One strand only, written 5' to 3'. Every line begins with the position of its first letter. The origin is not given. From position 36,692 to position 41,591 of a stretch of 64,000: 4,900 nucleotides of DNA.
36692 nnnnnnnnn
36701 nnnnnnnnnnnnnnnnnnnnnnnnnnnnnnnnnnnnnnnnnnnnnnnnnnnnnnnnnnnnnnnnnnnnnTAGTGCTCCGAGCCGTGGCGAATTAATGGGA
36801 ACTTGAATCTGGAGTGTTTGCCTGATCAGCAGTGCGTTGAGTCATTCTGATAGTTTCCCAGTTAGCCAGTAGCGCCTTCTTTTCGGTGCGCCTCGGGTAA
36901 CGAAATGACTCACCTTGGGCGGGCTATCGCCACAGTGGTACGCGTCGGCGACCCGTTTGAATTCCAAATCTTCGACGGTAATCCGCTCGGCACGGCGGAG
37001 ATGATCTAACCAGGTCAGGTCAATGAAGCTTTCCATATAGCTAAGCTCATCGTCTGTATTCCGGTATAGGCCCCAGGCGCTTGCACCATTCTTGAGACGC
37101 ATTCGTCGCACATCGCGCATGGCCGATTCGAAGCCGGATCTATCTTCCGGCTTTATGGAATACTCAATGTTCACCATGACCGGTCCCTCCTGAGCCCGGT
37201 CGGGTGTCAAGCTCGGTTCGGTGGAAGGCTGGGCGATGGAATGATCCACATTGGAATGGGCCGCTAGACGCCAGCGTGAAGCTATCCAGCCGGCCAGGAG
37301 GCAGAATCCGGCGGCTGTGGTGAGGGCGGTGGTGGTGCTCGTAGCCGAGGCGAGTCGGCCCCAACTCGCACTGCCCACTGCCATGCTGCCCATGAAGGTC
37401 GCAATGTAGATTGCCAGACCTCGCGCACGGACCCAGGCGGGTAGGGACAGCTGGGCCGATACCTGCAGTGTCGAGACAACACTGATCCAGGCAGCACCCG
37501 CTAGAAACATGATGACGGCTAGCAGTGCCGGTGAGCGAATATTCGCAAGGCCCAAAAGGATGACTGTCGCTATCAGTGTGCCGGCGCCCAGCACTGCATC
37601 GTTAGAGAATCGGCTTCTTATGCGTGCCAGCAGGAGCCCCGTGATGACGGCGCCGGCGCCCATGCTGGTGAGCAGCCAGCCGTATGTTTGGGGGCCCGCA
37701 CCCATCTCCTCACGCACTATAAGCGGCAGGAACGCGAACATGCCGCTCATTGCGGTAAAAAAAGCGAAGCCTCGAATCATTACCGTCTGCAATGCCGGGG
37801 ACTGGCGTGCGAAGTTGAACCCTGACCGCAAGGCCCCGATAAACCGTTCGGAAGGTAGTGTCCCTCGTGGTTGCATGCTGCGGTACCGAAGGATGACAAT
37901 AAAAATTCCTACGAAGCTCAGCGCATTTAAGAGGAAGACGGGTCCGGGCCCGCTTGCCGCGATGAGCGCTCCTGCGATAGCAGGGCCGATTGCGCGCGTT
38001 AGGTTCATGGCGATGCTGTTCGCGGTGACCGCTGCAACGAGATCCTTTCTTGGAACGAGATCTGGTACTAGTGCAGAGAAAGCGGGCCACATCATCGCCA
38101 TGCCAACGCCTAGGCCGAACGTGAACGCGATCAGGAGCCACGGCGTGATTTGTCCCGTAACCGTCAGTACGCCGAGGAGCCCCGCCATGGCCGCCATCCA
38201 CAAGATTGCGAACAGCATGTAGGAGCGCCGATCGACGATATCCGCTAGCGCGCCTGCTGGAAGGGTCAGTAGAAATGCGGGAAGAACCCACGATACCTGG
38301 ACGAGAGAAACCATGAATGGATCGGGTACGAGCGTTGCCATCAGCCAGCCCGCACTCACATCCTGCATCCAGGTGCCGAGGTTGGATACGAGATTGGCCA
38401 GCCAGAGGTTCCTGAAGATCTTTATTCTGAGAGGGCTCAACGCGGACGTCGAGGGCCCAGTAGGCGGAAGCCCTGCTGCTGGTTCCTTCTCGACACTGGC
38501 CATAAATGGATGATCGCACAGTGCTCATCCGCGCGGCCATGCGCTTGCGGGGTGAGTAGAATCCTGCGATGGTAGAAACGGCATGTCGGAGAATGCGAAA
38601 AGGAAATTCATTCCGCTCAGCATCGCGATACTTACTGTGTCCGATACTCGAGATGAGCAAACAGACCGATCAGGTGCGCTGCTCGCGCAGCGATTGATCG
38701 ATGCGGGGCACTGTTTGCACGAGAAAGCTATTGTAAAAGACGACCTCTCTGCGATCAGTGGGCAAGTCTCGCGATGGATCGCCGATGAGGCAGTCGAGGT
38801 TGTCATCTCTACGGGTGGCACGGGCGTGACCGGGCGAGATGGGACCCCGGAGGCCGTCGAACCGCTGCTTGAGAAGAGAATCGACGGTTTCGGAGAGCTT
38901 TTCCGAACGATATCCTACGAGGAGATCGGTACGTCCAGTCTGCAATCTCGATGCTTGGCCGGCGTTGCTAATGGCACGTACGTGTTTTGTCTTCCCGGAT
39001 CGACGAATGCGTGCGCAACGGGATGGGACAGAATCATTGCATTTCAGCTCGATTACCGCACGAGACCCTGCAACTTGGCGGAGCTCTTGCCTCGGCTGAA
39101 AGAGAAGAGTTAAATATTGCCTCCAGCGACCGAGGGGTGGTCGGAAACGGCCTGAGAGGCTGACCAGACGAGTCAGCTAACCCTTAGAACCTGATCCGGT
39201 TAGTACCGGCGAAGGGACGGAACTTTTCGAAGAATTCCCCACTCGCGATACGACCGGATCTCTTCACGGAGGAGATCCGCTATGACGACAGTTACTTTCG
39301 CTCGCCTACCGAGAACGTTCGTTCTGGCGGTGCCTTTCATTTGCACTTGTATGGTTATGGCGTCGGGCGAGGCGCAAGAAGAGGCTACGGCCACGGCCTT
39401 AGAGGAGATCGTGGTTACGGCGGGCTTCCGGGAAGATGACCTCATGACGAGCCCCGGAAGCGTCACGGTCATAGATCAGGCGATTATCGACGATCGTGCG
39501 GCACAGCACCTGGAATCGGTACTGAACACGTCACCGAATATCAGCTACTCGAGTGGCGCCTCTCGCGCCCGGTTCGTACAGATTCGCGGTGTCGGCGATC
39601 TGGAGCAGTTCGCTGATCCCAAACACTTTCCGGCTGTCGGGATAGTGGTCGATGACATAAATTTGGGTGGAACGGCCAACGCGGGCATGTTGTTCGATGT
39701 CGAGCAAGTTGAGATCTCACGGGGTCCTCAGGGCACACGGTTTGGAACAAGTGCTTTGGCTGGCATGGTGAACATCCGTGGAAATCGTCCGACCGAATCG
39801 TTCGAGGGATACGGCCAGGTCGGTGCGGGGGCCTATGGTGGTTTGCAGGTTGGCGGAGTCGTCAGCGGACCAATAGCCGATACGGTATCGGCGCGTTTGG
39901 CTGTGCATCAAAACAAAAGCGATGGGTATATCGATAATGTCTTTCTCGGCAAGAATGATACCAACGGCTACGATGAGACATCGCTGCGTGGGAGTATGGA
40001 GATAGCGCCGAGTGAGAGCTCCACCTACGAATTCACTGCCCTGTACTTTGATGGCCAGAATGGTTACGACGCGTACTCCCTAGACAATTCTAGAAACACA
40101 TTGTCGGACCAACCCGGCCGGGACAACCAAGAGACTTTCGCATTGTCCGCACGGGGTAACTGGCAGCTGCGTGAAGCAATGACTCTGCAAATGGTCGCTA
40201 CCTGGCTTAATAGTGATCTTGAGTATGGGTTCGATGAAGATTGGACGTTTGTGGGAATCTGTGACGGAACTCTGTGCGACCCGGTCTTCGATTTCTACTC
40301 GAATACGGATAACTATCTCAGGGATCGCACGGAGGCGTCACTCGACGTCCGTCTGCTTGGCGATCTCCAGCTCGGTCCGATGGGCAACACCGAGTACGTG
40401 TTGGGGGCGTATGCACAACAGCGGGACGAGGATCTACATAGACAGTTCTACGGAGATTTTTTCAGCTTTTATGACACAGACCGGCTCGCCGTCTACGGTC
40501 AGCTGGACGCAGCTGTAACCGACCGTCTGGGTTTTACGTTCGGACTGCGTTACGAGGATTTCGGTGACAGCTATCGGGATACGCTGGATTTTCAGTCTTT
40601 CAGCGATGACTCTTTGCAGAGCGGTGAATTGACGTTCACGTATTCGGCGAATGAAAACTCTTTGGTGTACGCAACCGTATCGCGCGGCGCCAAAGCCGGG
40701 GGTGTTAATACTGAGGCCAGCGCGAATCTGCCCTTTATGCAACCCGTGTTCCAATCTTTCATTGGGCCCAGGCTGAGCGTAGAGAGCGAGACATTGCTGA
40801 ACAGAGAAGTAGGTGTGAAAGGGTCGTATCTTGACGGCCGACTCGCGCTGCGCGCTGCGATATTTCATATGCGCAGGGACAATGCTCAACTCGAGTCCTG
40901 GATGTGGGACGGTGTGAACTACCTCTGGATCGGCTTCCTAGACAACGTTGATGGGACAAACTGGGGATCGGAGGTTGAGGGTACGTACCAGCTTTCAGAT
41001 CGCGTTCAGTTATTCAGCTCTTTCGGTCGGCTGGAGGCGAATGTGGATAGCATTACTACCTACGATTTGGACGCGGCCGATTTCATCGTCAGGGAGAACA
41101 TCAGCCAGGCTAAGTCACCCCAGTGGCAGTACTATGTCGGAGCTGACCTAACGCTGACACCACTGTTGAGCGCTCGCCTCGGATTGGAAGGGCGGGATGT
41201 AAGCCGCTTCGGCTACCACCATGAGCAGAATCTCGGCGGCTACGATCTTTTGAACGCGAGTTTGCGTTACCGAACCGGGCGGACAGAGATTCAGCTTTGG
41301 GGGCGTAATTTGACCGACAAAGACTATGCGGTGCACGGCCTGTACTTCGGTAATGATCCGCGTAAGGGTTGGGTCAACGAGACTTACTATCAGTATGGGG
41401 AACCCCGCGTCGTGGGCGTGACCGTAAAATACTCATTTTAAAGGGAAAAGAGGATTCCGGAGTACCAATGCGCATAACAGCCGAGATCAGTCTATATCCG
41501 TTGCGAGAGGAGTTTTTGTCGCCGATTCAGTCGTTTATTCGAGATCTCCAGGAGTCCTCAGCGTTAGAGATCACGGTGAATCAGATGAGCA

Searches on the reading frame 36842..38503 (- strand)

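Call 21: search_protein_families(library=ncbifam, proteins=[window:36842-38503:-], max_evalue=0.001)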
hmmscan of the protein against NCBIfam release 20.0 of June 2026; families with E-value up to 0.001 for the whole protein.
window:36842-38503:- (553 aa): 10 families
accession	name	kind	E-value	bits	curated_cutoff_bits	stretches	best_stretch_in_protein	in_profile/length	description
TIGR00900.1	2A0121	subfamily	3.6e-38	131.9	319.6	1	30-386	1-361/364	H+ Antiporter protein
NF007792.0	PRK10489.1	equivalog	4.8e-22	78.5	324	1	22-402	10-388/419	enterobactin transporter EntS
NF012178.0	tet_MFS_V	exception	1.8e-16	60.3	640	1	22-395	2-381/409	tetracycline efflux MFS transporter Tet(V)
NF000245.1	macrolide_MefA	exception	4.7e-10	39.1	675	1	32-327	13-309/405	macrolide efflux MFS transporter Mef(A)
NF000246.1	macrolide_MefC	exception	9e-07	28.3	870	1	65-330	45-307/407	macrolide efflux MFS transporter Mef(C)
NF007799.0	PRK10504.1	subfamily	5.3e-06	25.6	426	1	53-221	35-195/471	multidrug transporter subunit MdtD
TIGR00880.1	2_A_01_02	superfamily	5.9e-06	26.5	131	1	77-206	12-136/141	multidrug resistance protein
TIGR00895.1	2A0115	subfamily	2.3e-05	23.5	418.55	0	238-368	250-381/398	aromatic acid/H+ symport family MFS transporter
NF000154.1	macrolide_MefEN2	exception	5.3e-05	22.7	800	1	38-373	16-355/401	macrolide efflux MFS transporter Mef(En2)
NF003477.0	PRK05122.1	subfamily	0.00018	20.3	374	1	108-209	291-393/404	MFS transporter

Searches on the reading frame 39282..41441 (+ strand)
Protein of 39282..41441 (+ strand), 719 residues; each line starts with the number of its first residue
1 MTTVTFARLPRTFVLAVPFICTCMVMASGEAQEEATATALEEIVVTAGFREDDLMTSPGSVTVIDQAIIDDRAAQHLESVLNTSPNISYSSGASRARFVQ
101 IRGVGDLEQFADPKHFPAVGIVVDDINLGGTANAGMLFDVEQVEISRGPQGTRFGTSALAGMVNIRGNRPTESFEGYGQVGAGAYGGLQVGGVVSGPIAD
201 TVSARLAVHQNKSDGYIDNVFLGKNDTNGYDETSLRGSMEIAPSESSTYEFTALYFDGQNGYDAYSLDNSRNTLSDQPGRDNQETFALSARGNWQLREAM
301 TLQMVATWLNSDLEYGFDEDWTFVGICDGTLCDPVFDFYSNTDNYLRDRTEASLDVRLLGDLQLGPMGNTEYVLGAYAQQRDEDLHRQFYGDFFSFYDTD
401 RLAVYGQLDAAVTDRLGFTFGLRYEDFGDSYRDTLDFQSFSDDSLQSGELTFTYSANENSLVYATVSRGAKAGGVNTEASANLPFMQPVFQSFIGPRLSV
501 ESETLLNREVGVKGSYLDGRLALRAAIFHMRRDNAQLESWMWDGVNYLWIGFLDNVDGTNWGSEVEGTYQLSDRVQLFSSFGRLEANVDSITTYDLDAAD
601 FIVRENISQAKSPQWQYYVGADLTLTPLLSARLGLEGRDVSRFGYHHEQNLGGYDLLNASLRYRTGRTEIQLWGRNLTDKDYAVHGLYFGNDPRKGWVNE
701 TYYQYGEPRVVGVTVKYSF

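Call 53: search_protein_families(library=pfam, proteins=[window:39282-41441:+], max_evalue=0.0001)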
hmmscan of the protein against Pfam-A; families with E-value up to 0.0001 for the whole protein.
window:39282-41441:+ (719 aa): 2 families
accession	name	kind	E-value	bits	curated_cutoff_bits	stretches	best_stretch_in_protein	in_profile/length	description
PF00593.30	TonB_dep_Rec_b-barrel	-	3e-26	93.7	27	1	256-677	26-436/436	TonB dependent receptor-like, beta-barrel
PF07715.20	Plug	-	2.8e-15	57.2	23.9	1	54-161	2-106/107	TonB-dependent Receptor Plug Domain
